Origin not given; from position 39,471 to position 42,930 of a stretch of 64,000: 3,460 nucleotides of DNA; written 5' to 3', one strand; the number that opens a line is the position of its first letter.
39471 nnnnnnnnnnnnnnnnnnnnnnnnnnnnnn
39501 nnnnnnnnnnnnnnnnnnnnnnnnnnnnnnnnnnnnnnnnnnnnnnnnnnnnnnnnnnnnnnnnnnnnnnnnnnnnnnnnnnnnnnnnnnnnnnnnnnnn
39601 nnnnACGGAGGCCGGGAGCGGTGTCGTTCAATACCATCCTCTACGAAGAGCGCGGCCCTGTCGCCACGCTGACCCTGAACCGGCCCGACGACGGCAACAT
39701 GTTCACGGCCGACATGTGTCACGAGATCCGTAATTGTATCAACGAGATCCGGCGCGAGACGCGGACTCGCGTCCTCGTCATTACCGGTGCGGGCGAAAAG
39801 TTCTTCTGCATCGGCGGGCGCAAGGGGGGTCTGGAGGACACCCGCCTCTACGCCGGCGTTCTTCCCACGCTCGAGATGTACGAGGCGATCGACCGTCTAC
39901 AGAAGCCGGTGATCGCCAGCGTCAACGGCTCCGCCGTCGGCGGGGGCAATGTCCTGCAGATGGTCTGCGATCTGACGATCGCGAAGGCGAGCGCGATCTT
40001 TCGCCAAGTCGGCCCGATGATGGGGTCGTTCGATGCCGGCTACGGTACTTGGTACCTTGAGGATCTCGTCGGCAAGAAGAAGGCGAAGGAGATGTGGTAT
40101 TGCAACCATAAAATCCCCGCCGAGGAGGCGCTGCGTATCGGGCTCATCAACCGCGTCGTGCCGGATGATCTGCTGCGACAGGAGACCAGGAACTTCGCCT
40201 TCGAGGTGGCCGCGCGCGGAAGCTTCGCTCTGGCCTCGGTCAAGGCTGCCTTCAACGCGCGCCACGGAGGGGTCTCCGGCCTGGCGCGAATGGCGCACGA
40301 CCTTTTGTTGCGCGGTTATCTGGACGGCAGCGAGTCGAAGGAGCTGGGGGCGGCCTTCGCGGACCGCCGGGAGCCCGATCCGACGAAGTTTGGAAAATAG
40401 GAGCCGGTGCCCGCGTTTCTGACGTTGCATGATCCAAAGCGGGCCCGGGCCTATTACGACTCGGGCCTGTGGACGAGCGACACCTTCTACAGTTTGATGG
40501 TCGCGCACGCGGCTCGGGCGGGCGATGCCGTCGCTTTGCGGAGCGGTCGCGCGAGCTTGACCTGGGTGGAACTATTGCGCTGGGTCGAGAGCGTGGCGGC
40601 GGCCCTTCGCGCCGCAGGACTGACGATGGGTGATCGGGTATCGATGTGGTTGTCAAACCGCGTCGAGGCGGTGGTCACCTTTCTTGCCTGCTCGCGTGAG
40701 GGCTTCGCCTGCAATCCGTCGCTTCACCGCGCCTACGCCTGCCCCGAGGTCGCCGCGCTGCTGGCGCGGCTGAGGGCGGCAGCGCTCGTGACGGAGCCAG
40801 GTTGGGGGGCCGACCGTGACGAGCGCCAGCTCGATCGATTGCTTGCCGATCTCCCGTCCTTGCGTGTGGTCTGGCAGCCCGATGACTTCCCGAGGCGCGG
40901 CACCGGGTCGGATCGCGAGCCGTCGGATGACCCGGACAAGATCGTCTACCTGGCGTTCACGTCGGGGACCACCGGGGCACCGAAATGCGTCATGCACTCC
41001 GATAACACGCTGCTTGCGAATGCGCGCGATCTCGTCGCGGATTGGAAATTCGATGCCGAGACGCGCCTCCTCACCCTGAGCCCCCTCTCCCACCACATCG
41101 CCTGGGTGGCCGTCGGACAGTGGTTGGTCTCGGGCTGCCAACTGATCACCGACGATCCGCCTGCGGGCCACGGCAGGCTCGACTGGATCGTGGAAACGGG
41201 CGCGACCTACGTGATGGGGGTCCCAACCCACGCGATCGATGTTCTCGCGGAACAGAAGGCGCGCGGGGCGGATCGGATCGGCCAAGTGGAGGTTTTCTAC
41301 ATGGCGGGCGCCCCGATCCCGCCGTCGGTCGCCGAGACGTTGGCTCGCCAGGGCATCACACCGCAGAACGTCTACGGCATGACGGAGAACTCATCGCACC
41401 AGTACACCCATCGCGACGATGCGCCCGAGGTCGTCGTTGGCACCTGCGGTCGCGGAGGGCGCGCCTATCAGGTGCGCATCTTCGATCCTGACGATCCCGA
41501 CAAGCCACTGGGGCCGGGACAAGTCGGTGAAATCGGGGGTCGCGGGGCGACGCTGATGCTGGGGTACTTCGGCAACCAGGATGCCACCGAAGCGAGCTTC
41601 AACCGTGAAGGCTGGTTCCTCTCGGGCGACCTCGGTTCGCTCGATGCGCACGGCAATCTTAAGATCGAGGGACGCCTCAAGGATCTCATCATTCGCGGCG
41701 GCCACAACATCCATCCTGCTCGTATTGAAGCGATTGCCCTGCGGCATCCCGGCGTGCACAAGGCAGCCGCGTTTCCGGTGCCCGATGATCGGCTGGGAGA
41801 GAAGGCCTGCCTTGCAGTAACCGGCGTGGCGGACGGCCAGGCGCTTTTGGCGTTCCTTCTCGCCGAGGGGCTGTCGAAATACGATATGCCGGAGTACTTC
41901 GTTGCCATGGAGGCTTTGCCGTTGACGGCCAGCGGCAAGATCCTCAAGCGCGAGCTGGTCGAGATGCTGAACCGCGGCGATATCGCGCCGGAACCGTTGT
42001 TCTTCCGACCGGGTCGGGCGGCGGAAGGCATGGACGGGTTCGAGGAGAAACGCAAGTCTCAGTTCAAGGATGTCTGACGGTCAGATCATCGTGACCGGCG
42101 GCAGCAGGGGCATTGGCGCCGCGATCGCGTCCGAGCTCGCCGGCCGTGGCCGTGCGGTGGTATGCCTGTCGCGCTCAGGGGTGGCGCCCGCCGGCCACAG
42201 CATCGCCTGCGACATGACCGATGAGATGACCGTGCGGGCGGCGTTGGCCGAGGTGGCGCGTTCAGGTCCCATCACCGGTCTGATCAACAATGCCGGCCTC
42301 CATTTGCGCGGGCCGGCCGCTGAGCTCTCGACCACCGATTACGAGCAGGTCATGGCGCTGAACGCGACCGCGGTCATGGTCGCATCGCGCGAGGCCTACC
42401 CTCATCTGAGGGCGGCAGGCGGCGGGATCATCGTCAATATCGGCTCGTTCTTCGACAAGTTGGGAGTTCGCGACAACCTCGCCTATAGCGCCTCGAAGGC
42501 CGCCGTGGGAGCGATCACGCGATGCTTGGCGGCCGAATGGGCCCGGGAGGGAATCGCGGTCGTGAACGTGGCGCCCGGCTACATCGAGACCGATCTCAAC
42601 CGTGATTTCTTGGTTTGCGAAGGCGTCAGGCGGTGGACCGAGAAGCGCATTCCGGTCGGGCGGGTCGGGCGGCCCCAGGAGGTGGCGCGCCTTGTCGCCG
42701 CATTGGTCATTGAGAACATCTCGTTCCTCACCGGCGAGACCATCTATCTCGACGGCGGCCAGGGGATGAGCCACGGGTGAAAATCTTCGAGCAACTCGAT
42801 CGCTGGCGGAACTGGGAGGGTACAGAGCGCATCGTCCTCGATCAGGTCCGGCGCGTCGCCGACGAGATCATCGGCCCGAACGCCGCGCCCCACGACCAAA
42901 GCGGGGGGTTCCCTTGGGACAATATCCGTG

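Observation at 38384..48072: Intact ten-gene CoA-dependent operon resembling alicyclic-acid ring cleavage but with non-canonical parts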

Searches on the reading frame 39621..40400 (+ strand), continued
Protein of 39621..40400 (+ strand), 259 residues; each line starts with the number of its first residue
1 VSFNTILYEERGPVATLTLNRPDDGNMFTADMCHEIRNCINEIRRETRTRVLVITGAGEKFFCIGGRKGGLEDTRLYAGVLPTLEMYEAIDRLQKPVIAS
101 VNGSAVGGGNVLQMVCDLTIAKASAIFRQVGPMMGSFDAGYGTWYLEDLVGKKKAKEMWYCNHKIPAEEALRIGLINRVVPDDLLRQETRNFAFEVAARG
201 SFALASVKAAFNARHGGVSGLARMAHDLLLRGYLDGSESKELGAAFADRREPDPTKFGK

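Call 79: get_annotated_region(hit=H8, flank=13000)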
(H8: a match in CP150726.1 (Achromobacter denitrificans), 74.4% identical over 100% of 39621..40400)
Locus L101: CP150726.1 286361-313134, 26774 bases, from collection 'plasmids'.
description: Achromobacter denitrificans strain TVCGH10476 plasmid unnamed, complete sequence
organism: Achromobacter denitrificans (NCBI taxid 32002)
taxonomy: Bacteria; Pseudomonadota; Betaproteobacteria; Burkholderiales; Alcaligenaceae; Achromobacter; Achromobacter denitrificans
host: -; source: Homo sapiens,culture; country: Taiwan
typing (MOB-suite, as given by PLSDB): non-mobilizable; replicon rep_cluster_179; mating-pair formation MPF_I
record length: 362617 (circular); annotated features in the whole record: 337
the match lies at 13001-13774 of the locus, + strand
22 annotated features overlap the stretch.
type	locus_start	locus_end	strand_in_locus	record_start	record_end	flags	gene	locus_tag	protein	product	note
CDS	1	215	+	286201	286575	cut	-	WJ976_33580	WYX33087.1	hypothetical protein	-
CDS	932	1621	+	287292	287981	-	-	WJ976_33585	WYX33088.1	hypothetical protein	-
CDS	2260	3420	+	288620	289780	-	-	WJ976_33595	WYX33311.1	CoA transferase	-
CDS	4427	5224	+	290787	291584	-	-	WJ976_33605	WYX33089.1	tripartite tricarboxylate transporter substrate-binding protein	-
CDS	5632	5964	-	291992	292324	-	-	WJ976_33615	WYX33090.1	DUF5623 domain-containing protein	-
CDS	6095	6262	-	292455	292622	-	-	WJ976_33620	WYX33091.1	helix-turn-helix domain-containing protein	-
CDS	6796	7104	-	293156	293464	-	-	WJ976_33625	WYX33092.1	Rid family hydrolase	-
CDS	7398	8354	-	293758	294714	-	-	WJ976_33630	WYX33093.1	tripartite tricarboxylate transporter substrate binding protein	-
CDS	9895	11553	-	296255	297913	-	-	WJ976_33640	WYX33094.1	sigma 54-interacting transcriptional regulator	-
CDS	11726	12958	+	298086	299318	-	-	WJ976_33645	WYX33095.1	CoA transferase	-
CDS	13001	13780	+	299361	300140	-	-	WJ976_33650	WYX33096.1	enoyl-CoA hydratase-related protein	-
CDS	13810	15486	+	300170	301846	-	-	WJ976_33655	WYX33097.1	class I adenylate-forming enzyme family protein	-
CDS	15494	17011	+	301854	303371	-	-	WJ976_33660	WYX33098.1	SDR family oxidoreductase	-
CDS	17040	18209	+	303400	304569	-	-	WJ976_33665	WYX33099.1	acyl-CoA dehydrogenase family protein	-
CDS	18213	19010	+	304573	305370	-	-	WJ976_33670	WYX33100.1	3-hydroxyacyl-CoA dehydrogenase family protein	-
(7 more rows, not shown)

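Call 82: search_protein_families(library=ncbifam, proteins=[L092:4552-5910:+, L100:2562-3866:+, L100:23871-25247:+, L092:8808-10490:-, L004:3758-5062:+, L100:5319-6521:+], max_evalue=1e-20)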
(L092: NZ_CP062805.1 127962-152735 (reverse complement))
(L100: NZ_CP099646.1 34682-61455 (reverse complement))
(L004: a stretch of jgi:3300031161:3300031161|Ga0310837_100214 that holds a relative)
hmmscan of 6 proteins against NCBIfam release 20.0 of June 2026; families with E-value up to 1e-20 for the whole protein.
L092:4552-5910:+ (452 aa): 2 families
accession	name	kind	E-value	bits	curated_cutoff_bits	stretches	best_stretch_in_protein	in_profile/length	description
TIGR02332.1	HpaX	equivalog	5.4e-77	259.7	615.4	1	28-429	2-412/412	4-hydroxyphenylacetate permease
TIGR00893.1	2A0114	subfamily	2.8e-71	240.6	395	1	42-435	2-396/399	D-galactonate transporter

L100:2562-3866:+ (434 aa): 3 families
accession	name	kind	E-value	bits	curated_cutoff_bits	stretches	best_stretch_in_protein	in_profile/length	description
TIGR00893.1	2A0114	subfamily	2.8e-90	303.1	395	1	22-414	1-396/399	D-galactonate transporter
TIGR02332.1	HpaX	equivalog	2.8e-89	300.1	615.4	1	9-405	2-409/412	4-hydroxyphenylacetate permease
TIGR00881.1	2A0104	subfamily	9.8e-28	97.2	407.75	1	23-393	3-374/379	phosphoglycerate transporter protein PgtP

L100:23871-25247:+ (458 aa): 7 families
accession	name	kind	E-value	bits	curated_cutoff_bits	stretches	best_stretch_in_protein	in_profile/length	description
TIGR00883.1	2A0106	subfamily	1.2e-126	423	443.45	1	23-415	1-400/400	metabolite/H+ symporter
NF007414.0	PRK09952.1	equivalog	2.6e-110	369.2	538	1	15-418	22-429/438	shikimate transporter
NF007927.0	PRK10642.1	equivalog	2.3e-82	277.3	544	1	15-424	25-441/500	glycine betaine/L-proline transporter ProP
NF011656.1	PRK15075.1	subfamily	1.3e-61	208.7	445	1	22-418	14-408/419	tricarballylate/proton symporter TcuC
NF007710.0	PRK10406.1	subfamily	8.1e-48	163.6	550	1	15-416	23-418/432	MFS family transporter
TIGR00891.1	2A0112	subfamily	2.2e-26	92.8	552.9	1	18-382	15-377/405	sialate:H+ symport family MFS transporter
NF003024.0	PRK03893.1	subfamily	6e-21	74.8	604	1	16-343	22-309/497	sialate:H+ symport family MFS transporter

L092:8808-10490:- (560 aa): 25 families
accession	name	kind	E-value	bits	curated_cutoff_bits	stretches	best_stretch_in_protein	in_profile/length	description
NF041552.1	TF_PrdR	equivalog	1.1e-111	374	795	1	82-547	122-574/577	sigma-54 dependent transcriptional regulator PrdR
TIGR02915.1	PEP_resp_reg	equivalog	4.3e-95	319.2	502.6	1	201-547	110-440/445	PEP-CTERM-box response regulator transcription factor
NF003451.0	PRK05022.1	equivalog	2e-93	313.9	476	1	201-544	167-503/512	nitric oxide reductase transcriptional regulator NorR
TIGR01817.1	nifA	equivalog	4.2e-93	312.9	528.85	1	207-484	172-447/534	nif-specific transcriptional activator NifA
NF038308.1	RNA_repair_RtcR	equivalog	2.3e-90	304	650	1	224-543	173-505/530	RNA repair transcriptional activator RtcR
NF008469.0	PRK11361.1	equivalog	3.2e-90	303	714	1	204-544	120-450/461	acetoacetate metabolism transcriptional regulator AtoC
TIGR01818.1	ntrC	equivalog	3e-88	296.6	558.6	1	228-546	131-460/463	nitrogen regulation protein NR(I)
NF051870.1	NAssimRespRegNtrX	equivalog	4.7e-85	286.2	600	1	212-547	120-448/452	nitrogen assimilation response regulator NtrX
NF050807.1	TransRegFlbDCaul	equivalog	5.6e-81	272.7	750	1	238-559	125-448/454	sigma-54-dependent transcriptional regulator FlbD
TIGR02329.1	propionate_PrpR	equivalog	1e-80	271.9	499.2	1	223-547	205-525/526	propionate catabolism operon regulatory protein PrpR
TIGR02974.1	phageshock_pspF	equivalog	9.5e-80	268.3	443.55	1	233-542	1-329/336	phage shock protein operon transcriptional activator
NF007689.0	PRK10365.1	equivalog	2.7e-79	267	760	1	232-547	140-440/441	sigma-54-dependent response regulator transcription factor ZraR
NF011958.0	PRK15429.1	equivalog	1e-75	255.7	830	1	225-482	373-628/692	formate hydrogenlyase transcriptional activator FlhA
NF011695.0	PRK15115.1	equivalog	7.1e-75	252.4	763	1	231-553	135-440/445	two-component system response regulator GlrR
NF011953.0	PRK15424.1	equivalog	1.1e-74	251.9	703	1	203-550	192-535/538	propionate catabolism operon regulatory protein PrpR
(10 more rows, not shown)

L004:3758-5062:+ (434 aa): 0 families

L100:5319-6521:+ (400 aa): 30 families (the best 25 are shown)
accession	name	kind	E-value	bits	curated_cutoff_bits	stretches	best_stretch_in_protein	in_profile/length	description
NF006551.0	PRK09050.1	subfamily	3.3e-227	754.2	605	1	1-400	1-401/401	3-oxoadipyl-CoA thiolase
TIGR02430.1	pcaF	equivalog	2.8e-218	724.7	597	1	2-400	1-400/400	3-oxoadipyl-CoA thiolase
NF006001.0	PRK08131.1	equivalog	5.3e-155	516.2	622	1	1-399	1-399/401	3-oxoadipyl-CoA thiolase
TIGR01930.1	AcCoA-C-Actrans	subfamily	1.1e-131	439.4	240.55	1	6-398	1-385/385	acetyl-CoA C-acyltransferase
NF004853.0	PRK06205.1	subfamily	3.9e-126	421.3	551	1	1-399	1-402/404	acetyl-CoA C-acetyltransferase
NF006552.0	PRK09051.1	subfamily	1e-119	400.4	565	1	2-400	4-395/395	beta-ketothiolase BktB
NF006510.0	PRK08947.1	equivalog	1.9e-110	369.4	519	1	1-400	1-387/387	acetyl-CoA C-acyltransferase FadA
NF042999.1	bketothiol_BktB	equivalog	3.1e-109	365.8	725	1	2-400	3-394/394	beta-ketothiolase BktB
NF006553.0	PRK09052.1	equivalog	2.2e-108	362.8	567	1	1-400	5-399/399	acetyl-CoA C-acyltransferase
NF004206.0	PRK05656.1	subfamily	5.7e-108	361.5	688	1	1-399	1-392/392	acetyl-CoA C-acetyltransferase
NF005865.0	PRK07801.1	equivalog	9e-104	347.7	591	1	1-400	1-382/382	acetyl-CoA C-acetyltransferase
NF005890.0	PRK07851.1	equivalog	1.1e-102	344.1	580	1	1-400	1-405/406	acetyl-CoA C-acetyltransferase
NF006086.0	PRK08235.1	equivalog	2.6e-100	336.3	526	1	1-398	1-391/393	acetyl-CoA C-acetyltransferase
TIGR02445.1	fadA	equivalog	5.1e-99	331.8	591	1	5-399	3-384/385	acetyl-CoA C-acyltransferase FadA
NF005805.0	PRK07661.1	equivalog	3.4e-96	322.6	633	1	1-398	1-389/391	acetyl-CoA C-acetyltransferase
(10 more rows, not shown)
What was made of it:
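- Its next-best match is the shikimate transporter model, at 369 bits against a cut-off of 538 (call 82).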

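Call 85: search_protein_representatives(protein=window:39621-40400:+)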
Query: 259 residues. Proteins with E-value up to 0.001 (for the whole library): 49742; up to 1e-10: 16727; up to 1e-30: 166. The best 150 are listed.
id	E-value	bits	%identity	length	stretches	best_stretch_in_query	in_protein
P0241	5.0e-105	367.2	64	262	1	2-259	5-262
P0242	4.2e-93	328.1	78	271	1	2-180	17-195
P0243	4.8e-93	327.9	84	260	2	1-163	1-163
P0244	8.6e-85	300.9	84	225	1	1-158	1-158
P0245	1.7e-79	283.5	83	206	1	1-149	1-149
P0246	5.4e-72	258.9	80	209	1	71-221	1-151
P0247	3.2e-69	249.8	62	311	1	2-223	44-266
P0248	2.9e-65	236.9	77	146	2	92-190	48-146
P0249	1.5e-62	228.0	77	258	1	86-224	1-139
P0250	2.0e-59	217.8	73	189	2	2-68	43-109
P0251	2.3e-59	217.6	55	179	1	81-257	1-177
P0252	5.6e-59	216.3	76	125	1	1-124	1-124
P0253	4.2e-55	203.6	80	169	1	71-188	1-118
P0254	1.3e-53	198.7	79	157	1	1-114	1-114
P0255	2.0e-53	198.1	81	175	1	3-113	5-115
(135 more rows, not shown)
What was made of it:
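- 39621..40400 (+): g2, a MenB/BadI-type crotonase. Inferred role: retro-Claisen hydrolase that opens a 2-oxocycloalkane-carboxyl-CoA. The family is a discrete clade (call 85).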

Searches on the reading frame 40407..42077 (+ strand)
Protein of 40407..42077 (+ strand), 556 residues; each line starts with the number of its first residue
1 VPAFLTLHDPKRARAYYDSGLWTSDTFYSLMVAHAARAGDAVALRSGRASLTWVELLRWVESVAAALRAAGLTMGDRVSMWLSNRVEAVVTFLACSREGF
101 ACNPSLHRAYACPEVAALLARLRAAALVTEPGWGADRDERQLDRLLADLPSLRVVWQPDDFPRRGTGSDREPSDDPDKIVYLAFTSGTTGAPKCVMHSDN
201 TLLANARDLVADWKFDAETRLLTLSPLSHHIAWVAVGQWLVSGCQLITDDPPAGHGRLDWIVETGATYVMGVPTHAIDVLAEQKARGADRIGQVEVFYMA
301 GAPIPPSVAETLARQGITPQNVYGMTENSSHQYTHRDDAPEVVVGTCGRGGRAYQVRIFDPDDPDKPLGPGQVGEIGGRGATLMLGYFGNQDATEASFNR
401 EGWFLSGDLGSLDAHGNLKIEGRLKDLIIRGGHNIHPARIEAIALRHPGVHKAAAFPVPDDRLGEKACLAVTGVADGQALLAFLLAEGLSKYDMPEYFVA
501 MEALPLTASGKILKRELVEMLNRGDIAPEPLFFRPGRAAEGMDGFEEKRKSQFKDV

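Call 4: search_protein_families(library=pfam, proteins=[window:40407-42077:+], max_evalue=0.001)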
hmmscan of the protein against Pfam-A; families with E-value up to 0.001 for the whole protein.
window:40407-42077:+ (556 aa): 2 families
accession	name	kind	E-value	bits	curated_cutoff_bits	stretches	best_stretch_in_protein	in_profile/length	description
PF00501.34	AMP-binding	-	2.7e-64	217.8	29.9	1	34-388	4-384/384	AMP-binding enzyme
PF13193.12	AMP-binding_C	-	2.2e-09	38.5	24.5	1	440-511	2-76/76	AMP-binding enzyme C-terminal domain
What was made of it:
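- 40407..42077 (+): g3, an acyl-CoA ligase. Its last 19 codons (42018-42074) are the 3' end of a deleted enoyl-CoA hydratase gene (ECH2). AMP-binding, 217.8 bits (call 4).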

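Call 5: search_protein_families(library=ncbifam, proteins=[window:40407-42077:+], max_evalue=0.001)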
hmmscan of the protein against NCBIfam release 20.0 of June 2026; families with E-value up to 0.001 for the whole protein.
window:40407-42077:+ (556 aa): 105 families (the best 25 are shown)
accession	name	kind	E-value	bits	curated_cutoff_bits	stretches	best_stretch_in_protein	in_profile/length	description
NF004837.0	PRK06187.1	subfamily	2.4e-76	257.1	476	1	25-524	8-525/531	long-chain-fatty-acid--CoA ligase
NF004758.0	PRK06087.1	equivalog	7.9e-74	249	736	1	9-521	8-535/548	medium-chain fatty-acid--CoA ligase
TIGR03208.1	cyc_hxne_CoA_lg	equivalog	6.2e-69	233.1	792.3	1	10-517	7-536/538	cyclohexanecarboxylate-CoA ligase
NF005801.1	PRK07656.1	equivalog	1.1e-66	225.5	657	1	30-517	6-499/500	FadD3 family acyl-CoA ligase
NF009233.0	PRK12583.1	subfamily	8.2e-65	219.2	832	2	175-520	199-549/558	fatty acid CoA ligase family protein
NF004511.1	PRK05852.1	equivalog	6.1e-63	213.2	650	1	31-517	5-500/505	FadD7 family fatty acid--CoA ligase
NF005702.0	PRK07514.1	subfamily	2.3e-62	211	558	1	25-519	3-498/506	malonyl-CoA synthase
TIGR01923.1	menE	equivalog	2.8e-62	211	330.15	1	52-516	1-441/442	o-succinylbenzoate--CoA ligase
NF006182.0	PRK08316.1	subfamily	5.3e-62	210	663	1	30-520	16-516/523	fatty acyl-CoA synthetase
TIGR02275.1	DHB_AMP_lig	equivalog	1.7e-61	208.1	723.55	1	10-517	8-525/526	(2,3-dihydroxybenzoyl)adenylate synthase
NF008192.1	PRK10946.1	equivalog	4.4e-59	200.2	783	1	11-522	10-530/534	(2,3-dihydroxybenzoyl)adenylate synthase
NF005676.0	PRK07470.1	equivalog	1.6e-57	195.3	774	1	30-526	25-535/544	acyl-CoA synthetase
NF006572.0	PRK09088.1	equivalog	2.2e-57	194.9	696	1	39-521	15-487/491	acyl-CoA synthetase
NF005714.0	PRK07529.1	subfamily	4.9e-55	187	632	2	171-518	212-573/640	acyl-CoA synthetase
NF004814.0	PRK06164.1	equivalog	7.2e-55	186.5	677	1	24-517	9-526/540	acyl-CoA synthetase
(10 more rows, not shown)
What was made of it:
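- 40407..42077 (+): AliA model 233 bits against a cut-off of 792 (call 5).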

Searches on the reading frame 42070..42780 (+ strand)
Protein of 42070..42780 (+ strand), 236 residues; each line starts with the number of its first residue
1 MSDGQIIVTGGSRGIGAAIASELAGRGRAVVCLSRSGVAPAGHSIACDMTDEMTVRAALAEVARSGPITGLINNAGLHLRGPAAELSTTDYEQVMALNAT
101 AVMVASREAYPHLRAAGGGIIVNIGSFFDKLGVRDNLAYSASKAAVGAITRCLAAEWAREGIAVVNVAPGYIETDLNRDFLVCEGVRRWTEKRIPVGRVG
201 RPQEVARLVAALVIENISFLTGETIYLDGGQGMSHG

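Call 4: search_protein_families(library=pfam, proteins=[window:42070-42780:+], max_evalue=0.001)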
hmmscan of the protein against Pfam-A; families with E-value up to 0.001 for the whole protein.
window:42070-42780:+ (236 aa): 4 families
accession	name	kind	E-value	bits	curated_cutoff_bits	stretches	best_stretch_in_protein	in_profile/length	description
PF13561.12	adh_short_C2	-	5.1e-45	154.3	27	1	13-230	6-234/236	Enoyl-(Acyl carrier protein) reductase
PF00106.31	adh_short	-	1.6e-42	145.7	26.6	1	6-179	3-189/195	short chain dehydrogenase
PF08659.16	KR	-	7.4e-09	36.2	22.6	1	4-170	1-176/180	KR domain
PF01370.27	Epimerase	-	3.4e-05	23.8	20.9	1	6-154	1-157/240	NAD dependent epimerase/dehydratase family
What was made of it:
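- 42070..42780 (+): g4, a classical SDR. Inferred role: 2-hydroxyacyl-CoA dehydrogenase acting after the hydratase. adh_short, 145.7 bits (call 4).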

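Call 5: search_protein_families(library=ncbifam, proteins=[window:42070-42780:+], max_evalue=0.001)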
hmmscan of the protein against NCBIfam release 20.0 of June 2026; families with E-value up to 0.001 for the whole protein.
window:42070-42780:+ (236 aa): 221 families (the best 25 are shown)
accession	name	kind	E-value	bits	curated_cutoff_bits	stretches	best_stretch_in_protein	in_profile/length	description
NF009466.0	PRK12826.1-2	subfamily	8.9e-46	156.3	222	1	5-233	5-246/248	3-oxoacyl-ACP reductase FabG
NF005067.0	PRK06484.1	equivalog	1.5e-45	155.7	713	1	6-231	276-511/524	short chain dehydrogenase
NF005559.1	PRK07231.1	subfamily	8.5e-45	153.2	215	1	3-231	4-247/249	glucose 1-dehydrogenase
NF005753.0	PRK07577.1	equivalog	9.5e-45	153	310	1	1-233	1-234/237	SDR family oxidoreductase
NF053701.1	CsHdxCHCADhChcB2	equivalog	9.1e-43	146.5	350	1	2-230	2-241/245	cis-4-hydroxycyclohexanecarboxylate dehydrogenase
TIGR01830.1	3oxo_ACP_reduc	equivalog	6.3e-42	143.9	297.75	1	7-230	2-237/239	3-oxoacyl-[acyl-carrier-protein] reductase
NF006693.0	PRK09242.1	equivalog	7.9e-42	143.2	328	1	5-230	12-252/258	SDR family oxidoreductase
NF040605.2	mycolic_FabG1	exception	3.4e-41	141.6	420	1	6-235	4-233/233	3-oxoacyl-ACP reductase FabG1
NF005309.0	PRK06841.1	subfamily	4.8e-41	141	286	1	4-231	16-252/255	GolD/DthD family dehydrogenase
NF005893.0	PRK07856.1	equivalog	8.3e-41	139.9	255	1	4-230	10-240/255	SDR family oxidoreductase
NF052558.1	MBtsdlDhBudC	equivalog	2.1e-40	138.9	270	1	5-236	5-246/250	meso-2,3-butanediol dehydrogenase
NF009464.0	PRK12824.1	subfamily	6.1e-40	137.4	269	1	7-233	6-244/245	3-oxoacyl-ACP reductase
NF004198.0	PRK05653.1-3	equivalog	4.6e-39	134.3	296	1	5-231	9-246/248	3-oxoacyl-ACP reductase FabG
NF047420.2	EF_P_mod_YmfI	equivalog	4.9e-39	134.5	238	1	6-230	2-234/236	elongation factor P 5-aminopentanone reductase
NF004791.0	PRK06138.1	equivalog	1.3e-38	132.7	312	1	6-231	8-249/252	SDR family oxidoreductase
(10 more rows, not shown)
